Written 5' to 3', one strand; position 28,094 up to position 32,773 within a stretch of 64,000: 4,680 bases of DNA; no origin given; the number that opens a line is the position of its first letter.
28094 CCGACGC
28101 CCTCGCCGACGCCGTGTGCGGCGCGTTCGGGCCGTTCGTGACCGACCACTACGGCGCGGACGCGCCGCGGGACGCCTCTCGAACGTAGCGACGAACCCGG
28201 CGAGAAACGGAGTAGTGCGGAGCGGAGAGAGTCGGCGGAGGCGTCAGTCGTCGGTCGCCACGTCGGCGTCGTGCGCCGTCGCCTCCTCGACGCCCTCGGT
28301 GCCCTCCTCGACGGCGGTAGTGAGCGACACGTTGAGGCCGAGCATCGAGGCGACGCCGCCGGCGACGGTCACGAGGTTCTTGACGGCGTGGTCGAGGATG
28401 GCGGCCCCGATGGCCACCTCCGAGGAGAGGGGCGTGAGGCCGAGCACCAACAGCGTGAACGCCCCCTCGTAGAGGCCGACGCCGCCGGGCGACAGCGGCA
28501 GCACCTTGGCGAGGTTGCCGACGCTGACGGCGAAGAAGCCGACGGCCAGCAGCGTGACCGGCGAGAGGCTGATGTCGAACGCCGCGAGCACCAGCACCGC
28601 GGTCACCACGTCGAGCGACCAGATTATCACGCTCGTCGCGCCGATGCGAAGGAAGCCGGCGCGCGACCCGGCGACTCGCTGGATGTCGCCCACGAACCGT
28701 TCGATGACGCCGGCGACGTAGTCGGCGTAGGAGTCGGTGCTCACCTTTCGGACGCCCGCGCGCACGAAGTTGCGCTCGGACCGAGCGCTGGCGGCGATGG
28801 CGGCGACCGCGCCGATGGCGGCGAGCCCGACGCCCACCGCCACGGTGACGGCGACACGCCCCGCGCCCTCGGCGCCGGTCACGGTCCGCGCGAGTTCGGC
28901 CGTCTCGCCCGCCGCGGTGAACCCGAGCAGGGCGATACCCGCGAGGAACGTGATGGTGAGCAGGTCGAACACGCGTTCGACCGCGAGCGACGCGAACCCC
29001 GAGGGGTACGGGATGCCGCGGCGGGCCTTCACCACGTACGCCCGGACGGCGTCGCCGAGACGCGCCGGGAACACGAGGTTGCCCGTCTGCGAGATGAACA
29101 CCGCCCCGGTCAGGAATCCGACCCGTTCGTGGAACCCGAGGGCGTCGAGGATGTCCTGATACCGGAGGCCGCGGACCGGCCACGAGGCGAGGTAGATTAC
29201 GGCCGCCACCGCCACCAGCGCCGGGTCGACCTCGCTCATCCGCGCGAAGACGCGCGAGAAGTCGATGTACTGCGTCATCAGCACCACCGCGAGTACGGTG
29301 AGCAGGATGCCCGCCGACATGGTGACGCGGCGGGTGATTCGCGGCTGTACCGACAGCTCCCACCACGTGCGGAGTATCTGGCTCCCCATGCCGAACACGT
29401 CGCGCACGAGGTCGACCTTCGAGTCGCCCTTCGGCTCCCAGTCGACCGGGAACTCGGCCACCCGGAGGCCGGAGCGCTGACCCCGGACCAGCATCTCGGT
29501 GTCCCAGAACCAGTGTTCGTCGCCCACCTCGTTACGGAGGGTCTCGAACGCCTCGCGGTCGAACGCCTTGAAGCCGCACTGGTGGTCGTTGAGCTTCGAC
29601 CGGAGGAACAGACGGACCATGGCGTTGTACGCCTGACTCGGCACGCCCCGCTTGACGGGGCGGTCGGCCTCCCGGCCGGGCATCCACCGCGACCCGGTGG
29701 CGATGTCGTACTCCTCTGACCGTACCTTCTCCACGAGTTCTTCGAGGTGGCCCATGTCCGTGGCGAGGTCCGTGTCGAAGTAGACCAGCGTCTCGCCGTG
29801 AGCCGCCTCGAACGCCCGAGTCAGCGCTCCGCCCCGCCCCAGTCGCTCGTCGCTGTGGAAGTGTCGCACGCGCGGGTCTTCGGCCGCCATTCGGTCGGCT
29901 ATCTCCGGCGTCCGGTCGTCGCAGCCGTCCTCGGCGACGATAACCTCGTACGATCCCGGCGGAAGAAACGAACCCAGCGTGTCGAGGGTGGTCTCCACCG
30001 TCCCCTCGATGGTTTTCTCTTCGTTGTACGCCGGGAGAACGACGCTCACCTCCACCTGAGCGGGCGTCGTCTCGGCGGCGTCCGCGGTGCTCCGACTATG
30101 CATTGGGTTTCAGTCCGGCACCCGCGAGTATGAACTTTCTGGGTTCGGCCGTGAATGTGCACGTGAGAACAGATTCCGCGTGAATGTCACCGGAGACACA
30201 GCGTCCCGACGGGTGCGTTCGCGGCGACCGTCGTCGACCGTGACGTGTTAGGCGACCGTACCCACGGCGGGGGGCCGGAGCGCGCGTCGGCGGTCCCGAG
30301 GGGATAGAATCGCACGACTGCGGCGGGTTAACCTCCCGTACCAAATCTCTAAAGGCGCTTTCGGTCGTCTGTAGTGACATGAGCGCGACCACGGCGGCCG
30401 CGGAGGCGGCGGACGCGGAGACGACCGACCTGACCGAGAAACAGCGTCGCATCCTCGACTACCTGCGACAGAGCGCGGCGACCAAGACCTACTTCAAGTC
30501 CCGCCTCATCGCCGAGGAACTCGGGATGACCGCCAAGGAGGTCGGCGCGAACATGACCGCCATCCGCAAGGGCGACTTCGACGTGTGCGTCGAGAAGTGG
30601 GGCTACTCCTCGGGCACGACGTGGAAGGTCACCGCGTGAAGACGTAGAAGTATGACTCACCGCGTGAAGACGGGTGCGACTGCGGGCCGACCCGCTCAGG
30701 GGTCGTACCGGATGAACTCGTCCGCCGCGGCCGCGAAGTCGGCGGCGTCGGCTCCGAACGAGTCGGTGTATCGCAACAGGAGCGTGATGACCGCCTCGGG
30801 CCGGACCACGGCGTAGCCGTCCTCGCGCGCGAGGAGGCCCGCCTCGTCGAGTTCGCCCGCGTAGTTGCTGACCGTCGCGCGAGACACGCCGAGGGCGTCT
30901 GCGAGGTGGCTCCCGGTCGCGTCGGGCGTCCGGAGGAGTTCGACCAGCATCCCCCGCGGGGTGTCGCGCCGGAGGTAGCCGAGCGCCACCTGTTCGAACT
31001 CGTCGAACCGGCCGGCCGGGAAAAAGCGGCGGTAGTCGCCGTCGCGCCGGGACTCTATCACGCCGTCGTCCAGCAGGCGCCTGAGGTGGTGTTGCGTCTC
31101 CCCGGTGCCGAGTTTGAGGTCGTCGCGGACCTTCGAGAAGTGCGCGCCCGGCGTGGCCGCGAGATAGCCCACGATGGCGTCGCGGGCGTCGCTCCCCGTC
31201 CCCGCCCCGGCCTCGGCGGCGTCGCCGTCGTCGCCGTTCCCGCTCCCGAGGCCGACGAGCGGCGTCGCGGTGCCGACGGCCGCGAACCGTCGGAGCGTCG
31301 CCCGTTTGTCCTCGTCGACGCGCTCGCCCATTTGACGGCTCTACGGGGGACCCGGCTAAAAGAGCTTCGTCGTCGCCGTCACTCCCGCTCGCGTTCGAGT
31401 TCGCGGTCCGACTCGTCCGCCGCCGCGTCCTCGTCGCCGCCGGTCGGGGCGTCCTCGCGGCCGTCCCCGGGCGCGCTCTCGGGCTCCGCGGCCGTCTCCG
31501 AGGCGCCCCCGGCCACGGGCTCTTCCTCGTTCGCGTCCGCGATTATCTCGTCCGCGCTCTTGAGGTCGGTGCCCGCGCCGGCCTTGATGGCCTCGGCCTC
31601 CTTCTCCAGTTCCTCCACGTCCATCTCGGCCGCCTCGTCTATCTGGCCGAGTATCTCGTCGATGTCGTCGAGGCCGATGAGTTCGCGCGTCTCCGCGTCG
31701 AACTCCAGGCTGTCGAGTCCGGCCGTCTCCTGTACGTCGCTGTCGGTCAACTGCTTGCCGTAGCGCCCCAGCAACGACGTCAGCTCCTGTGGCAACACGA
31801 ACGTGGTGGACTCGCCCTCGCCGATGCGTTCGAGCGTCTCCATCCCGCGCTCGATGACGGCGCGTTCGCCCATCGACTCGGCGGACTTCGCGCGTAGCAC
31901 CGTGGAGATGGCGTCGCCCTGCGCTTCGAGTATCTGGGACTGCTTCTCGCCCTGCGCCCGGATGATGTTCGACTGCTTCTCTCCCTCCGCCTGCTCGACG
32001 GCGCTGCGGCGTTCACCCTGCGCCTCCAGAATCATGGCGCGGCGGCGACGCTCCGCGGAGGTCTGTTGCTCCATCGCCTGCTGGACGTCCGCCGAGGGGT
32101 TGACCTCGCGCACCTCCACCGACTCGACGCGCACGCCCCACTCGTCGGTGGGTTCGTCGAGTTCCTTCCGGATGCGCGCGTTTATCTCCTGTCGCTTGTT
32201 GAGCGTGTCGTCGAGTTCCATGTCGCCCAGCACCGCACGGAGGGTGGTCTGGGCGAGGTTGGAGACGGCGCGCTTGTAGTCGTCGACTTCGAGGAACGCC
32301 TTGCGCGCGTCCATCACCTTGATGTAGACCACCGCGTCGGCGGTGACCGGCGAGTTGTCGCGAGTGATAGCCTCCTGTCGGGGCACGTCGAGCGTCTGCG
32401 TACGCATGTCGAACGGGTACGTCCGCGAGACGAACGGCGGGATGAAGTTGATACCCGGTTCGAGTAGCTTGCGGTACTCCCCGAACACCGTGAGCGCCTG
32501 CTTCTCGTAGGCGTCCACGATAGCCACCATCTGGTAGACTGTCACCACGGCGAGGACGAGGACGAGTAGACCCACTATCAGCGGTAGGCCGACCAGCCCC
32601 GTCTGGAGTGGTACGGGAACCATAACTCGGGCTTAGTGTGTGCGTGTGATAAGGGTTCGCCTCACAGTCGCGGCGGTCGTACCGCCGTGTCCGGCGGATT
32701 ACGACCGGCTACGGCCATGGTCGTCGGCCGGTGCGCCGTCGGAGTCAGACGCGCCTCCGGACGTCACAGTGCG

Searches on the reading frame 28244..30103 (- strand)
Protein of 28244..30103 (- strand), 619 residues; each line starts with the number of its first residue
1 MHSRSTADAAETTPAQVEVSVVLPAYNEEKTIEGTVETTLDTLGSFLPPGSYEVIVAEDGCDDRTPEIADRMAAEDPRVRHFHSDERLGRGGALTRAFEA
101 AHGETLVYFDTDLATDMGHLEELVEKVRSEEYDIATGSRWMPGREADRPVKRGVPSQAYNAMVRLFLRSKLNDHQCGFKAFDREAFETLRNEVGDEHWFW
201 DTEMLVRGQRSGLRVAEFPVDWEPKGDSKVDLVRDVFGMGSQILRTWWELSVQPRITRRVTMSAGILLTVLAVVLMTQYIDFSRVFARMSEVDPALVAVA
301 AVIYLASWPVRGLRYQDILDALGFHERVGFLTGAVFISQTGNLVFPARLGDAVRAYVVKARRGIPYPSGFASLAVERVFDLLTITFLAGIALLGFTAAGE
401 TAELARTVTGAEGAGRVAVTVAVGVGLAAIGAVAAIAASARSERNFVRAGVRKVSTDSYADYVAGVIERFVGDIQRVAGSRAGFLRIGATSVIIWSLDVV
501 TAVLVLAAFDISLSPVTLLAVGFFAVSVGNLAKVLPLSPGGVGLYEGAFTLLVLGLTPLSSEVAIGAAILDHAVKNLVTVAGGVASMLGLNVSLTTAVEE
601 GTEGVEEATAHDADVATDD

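Call 4: search_protein_families(library=pfam, proteins=[window:28244-30103:-], max_evalue=0.01)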
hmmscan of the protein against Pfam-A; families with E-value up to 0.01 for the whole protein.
window:28244-30103:- (619 aa): 4 families
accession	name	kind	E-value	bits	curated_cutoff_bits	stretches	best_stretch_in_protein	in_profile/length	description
PF03706.18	LPG_synthase_TM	-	2.7e-44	152.3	33.4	1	264-582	3-301/302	Lysylphosphatidylglycerol synthase TM region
PF00535.33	Glycos_transf_2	-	3.8e-30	105.5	23.3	1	20-189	1-167/168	Glycosyl transferase family 2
PF13641.12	Glyco_tranf_2_3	-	2e-08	35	27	1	19-142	3-126/230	Glycosyltransferase like family 2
PF10111.15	Glyco_tranf_2_2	-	0.0035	17.3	27.3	1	20-125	1-104/276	Glycosyltransferase like family 2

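Call 5: search_protein_families(library=ncbifam, proteins=[window:28244-30103:-], max_evalue=0.01)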
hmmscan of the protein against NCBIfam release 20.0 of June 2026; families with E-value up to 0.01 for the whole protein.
window:28244-30103:- (619 aa): 20 families
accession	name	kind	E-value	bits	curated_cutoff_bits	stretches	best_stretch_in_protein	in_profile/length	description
TIGR00374.1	TIGR00374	subfamily_domain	1.4e-25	90.4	43.2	1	266-586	1-309/323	flippase-like domain-containing protein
NF047588.1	GlcsyltransPgfSStrep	equivalog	6.1e-18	65.1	500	1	18-190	2-168/308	glycosyltransferase PgfS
TIGR03937.1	PgaC_IcaA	equivalog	1e-15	57.7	422.3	1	13-130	41-153/407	poly-beta-1,6-N-acetyl-D-glucosamine synthase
TIGR04182.1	glyco_TIGR04182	equivalog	1e-14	54.6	325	1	18-253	1-220/293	S-layer glycoprotein N-glycosyltransferase AglJ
NF041391.1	DPhHxTase_Halo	equivalog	4.6e-14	51.9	375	1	25-246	3-208/213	dolichyl-phosphate hexose transferase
NF010496.0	PRK13915.1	equivalog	7.9e-14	51.4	262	1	14-115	28-129/307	glucosyl-3-phosphoglycerate synthase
NF007986.1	PRK10714.1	equivalog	1e-10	41.1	529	1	18-189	7-172/316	undecaprenyl-phosphate 4-deoxy-4-formamido-L-arabinose transferase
NF047683.1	TeichurnBiosyTuaG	equivalog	1.1e-10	41.6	400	1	15-134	4-118/252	teichuronic acid biosynthesis protein TuaG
NF058614.1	PPMAGASynPpgS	equivalog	1.2e-10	41.2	370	1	19-221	2-195/226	polyprenyl-phospho-N-acetylgalactosaminyl synthase PpgS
NF007482.0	PRK10073.1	equivalog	3.5e-09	36.1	423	1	16-138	5-121/334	glycosyltransferase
TIGR04283.1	glyco_like_mftF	equivalog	7e-09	35.6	182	1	19-130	1-100/221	TIGR04283 family arsenosugar biosynthesis glycosyltransferase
NF041875.1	EPS_EpsD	equivalog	1e-08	35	370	1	19-149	1-126/325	exopolysaccharide biosynthesis glycosyltransferase EpsD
TIGR03469.1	HpnB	hypoth_equivalog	8.9e-08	31.5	379.25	1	12-135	39-168/386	hopene-associated glycosyltransferase HpnB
NF045692.1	OglycostaseCruG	equivalog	2.7e-06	26.5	600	1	13-135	36-160/386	2'-O-glycosyltransferase CruG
NF050050.1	ProtGlycPglI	equivalog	3e-06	26.8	500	1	18-128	3-109/306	GalNAc(5)-diNAcBac-PP-undecaprenol beta-1,3-glucosyltransferase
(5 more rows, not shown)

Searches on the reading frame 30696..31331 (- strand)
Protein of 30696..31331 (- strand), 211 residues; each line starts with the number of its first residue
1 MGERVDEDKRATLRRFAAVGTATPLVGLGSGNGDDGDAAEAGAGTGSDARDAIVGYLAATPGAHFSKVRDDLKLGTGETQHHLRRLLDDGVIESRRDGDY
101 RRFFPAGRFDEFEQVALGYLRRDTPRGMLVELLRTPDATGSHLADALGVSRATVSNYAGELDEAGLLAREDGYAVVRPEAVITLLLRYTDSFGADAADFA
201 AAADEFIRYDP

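Call 4: search_protein_families(library=pfam, proteins=[window:30696-31331:-], max_evalue=0.01)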
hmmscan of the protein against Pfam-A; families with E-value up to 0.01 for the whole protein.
window:30696-31331:- (211 aa): 14 families
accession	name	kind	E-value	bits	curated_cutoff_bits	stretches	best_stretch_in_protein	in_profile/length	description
PF24266.1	HTH_HVO_0163_N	-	2.2e-26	92.2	31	1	47-117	1-70/70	HVO_0163, N-terminal HTH domain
PF12802.13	MarR_2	-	7.5e-10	39.3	27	1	128-171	10-54/61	MarR family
PF13412.12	HTH_24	-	2e-08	34.1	21.9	1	123-166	3-46/48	Winged helix-turn-helix DNA-binding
PF13545.12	HTH_Crp_2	-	1.7e-06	28.3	27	1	138-180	23-66/70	Crp-like helix-turn-helix domain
PF25213.1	HVO_A0261_N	-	1.3e-05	25.4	35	1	123-172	10-59/86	HVO_A0261 N-terminal domain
PF01022.26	HTH_5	-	1.3e-05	25.4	22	0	129-167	7-45/47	Bacterial regulatory protein, arsR family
PF08279.18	HTH_11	-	1.6e-05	25.1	25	1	131-165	7-43/55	HTH domain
PF01978.25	TrmB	-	1.7e-05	25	25.6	0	130-172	15-57/68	Sugar-specific transcriptional regulator TrmB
PF01047.28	MarR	-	3.3e-05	24.1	24.6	1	129-170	9-50/59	MarR family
PF13601.12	HTH_34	-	5.1e-05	23.8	27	0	52-97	4-49/80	Winged helix DNA-binding domain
PF09339.16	HTH_IclR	-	0.00016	21.8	22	1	139-170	20-51/52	IclR helix-turn-helix domain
PF12840.13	HTH_20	-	0.00082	19.7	27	0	50-95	6-51/51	Helix-turn-helix domain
PF03428.19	RP-C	-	0.0033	17.7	24.4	0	142-172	76-106/175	Replication protein C N-terminal domain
PF01325.25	Fe_dep_repress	-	0.0089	16.6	26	0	141-168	26-53/60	Iron dependent repressor, N-terminal DNA binding domain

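Call 5: search_protein_families(library=ncbifam, proteins=[window:30696-31331:-], max_evalue=0.01)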
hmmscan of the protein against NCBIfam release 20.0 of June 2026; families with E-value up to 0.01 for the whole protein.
window:30696-31331:- (211 aa): 9 families
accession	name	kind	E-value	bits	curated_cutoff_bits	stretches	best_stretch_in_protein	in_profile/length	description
NF033788.1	HTH_metalloreg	subfamily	2.1e-09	37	55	2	123-170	10-58/77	metalloregulator ArsR/SmtB family transcription factor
NF041413.1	ArsR_Rv2640c_fam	equivalog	3e-06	27.6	155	0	136-170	57-91/118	Rv2640c family ArsR-like transcriptional regulator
TIGR00122.1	birA_repr_reg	equivalog_domain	0.00025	20.9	70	1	138-178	14-56/69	biotin operon repressor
NF040939.2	trans_reg_lrs14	equivalog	0.00079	19.4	90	0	119-170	17-69/103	Lrs14 family HTH-type transcriptional regulator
NF033789.1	repress_SdpR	subfamily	0.00088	19.1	100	0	123-170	7-54/79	autorepressor SdpR family transcription factor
NF041396.1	TranRegLrp_Halo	equivalog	0.0035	17.2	190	0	129-168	11-50/149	HTH-type transcriptional regulator Lrp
NF047906.1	CdPbTransRegCmtR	equivalog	0.0038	17.1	150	0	127-170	25-67/104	Cd(II)/Pb(II)-sensing metalloregulatory transcriptional regulator CmtR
TIGR01884.1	cas_HTH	subfamily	0.0046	16.4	60.2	0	133-171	148-190/202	CRISPR-associated CARF protein Csa3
NF053606.1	Sta1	subfamily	0.005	16.9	80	0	127-170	24-67/100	Sta1 family transcriptional regulator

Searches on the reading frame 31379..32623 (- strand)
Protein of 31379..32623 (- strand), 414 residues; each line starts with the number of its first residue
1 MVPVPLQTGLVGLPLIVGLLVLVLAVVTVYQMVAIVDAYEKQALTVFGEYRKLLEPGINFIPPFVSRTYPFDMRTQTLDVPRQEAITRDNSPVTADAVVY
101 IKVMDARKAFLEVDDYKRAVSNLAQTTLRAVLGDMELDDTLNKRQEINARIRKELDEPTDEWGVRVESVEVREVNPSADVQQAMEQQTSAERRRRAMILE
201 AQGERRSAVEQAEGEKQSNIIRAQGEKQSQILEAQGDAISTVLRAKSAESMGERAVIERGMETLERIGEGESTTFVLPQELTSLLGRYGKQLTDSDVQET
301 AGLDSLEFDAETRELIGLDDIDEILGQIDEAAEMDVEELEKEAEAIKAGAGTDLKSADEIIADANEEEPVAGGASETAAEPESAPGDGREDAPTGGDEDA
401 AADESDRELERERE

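Call 4: search_protein_families(library=pfam, proteins=[window:31379-32623:-], max_evalue=0.01)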
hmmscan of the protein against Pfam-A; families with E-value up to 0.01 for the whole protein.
window:31379-32623:- (414 aa): 2 families
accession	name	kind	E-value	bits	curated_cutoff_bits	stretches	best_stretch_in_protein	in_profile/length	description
PF01145.31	Band_7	-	6.4e-43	147.3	23.6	1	36-204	3-175/176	SPFH domain / Band 7 family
PF13421.11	Band_7_1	-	0.0061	16.7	24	0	110-190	127-209/211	SPFH domain-Band 7 family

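Call 5: search_protein_families(library=ncbifam, proteins=[window:31379-32623:-], max_evalue=0.01)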
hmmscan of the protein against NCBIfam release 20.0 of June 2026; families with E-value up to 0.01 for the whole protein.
window:31379-32623:- (414 aa): 5 families
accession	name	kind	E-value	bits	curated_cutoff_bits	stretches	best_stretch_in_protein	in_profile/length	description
TIGR01933.1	hflK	equivalog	8.9e-30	104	159.4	1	34-238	2-209/261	FtsH protease activity modulator HflK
NF008181.0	PRK10930.1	equivalog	3.8e-14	52.3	660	1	19-239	83-306/419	FtsH protease activity modulator HflK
TIGR01932.1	hflC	equivalog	6.2e-12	45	134.4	2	17-146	4-145/318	protease modulator HflC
NF058507.1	FlotScfldFlot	equivalog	6.7e-12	45.2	700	1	48-237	48-244/477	flotillin lipid rafts scaffold protein FloT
NF008259.0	PRK11029.1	equivalog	2.7e-07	29.9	427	2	162-265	201-304/334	protease modulator HflC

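Call 11: find_related_loci(query=window:31379-32623:-, collection=genome_contigs, flank=10000)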
Query window:31379-32623:- (414 aa) in genome_contigs; peptide patterns used: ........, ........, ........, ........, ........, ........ (x = any residue, [..] = any of these).
599 stretches matched a pattern (row limit reached: there are more); 468 encode a relative of the query (tblastn E <= 1e-3); the best 80 are kept; 80 distinct loci.
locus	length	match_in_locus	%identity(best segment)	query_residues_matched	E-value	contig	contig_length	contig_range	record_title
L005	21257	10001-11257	81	3-414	0e+0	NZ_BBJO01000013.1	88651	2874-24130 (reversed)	Halobellus rufus strain CBA1103, whole genome shotgun sequence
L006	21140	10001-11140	85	3-391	0e+0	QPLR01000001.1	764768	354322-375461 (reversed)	Halobellus sp. Atlit-31R P_contig000001, whole genome shotgun sequence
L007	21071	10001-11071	91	3-361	0e+0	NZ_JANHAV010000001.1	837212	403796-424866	Halobellus inordinatus strain YC20 Scaffold1_1, whole genome shotgun sequence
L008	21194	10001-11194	82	3-414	0e+0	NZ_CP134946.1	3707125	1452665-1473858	Halobellus marinus strain DFY28 chromosome, complete genome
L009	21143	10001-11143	86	3-377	0e+0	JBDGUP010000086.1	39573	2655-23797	MAG: Haloquadratum sp. isolate DAL-WCL_83C5R c_000000000607, whole genome shotgun sequence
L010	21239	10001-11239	81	4-414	0e+0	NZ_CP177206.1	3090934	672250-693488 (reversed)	Haloferax sp. YSSS75 chromosome, complete genome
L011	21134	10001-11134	86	4-380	0e+0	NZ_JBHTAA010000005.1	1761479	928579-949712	Haloferax namakaokahaiae strain DSM 29988 GCM70025341_11, whole genome shotgun sequence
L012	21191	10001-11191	80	4-414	0e+0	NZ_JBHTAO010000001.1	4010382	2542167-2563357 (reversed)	Salinigranum sp. GCM10025319 strain DT28 tig00000001_pilon, whole genome shotgun sequence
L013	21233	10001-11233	79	4-414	0e+0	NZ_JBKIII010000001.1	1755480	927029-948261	Haloferax sp. DFSO60 DFSO60_ctg001, whole genome shotgun sequence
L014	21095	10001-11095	87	1-366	0e+0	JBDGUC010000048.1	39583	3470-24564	MAG: Haloferacaceae archaeon isolate DAL-WCL_35_54C4R c_000000000606, whole genome shotgun sequence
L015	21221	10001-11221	79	1-411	0e+0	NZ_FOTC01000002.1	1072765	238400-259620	Halogranum rubrum strain CGMCC 1.7738, whole genome shotgun sequence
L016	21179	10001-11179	82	1-393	0e+0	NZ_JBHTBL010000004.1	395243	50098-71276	Halorubrum rutilum strain CGMCC 1.12554 GCM70025291_14, whole genome shotgun sequence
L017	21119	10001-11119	84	16-400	0e+0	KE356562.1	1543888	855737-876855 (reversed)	MAG: Haloquadratum sp. J07HQX50 genomic scaffold scf7180000001540, whole genome shotgun sequence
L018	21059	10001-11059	89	17-368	0e+0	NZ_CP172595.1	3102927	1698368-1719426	Haloferax sp. S1W chromosome, complete genome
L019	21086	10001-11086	86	16-390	0e+0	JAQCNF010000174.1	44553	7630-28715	MAG: Haloquadratum sp. isolate LUM.47 k149_990700, whole genome shotgun sequence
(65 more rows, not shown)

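Call 66: search_protein_families(library=padloc, proteins=[window:31379-32623:-], max_evalue=0.01)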
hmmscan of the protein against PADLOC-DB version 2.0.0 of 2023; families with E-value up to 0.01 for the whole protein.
window:31379-32623:- (414 aa): 0 families
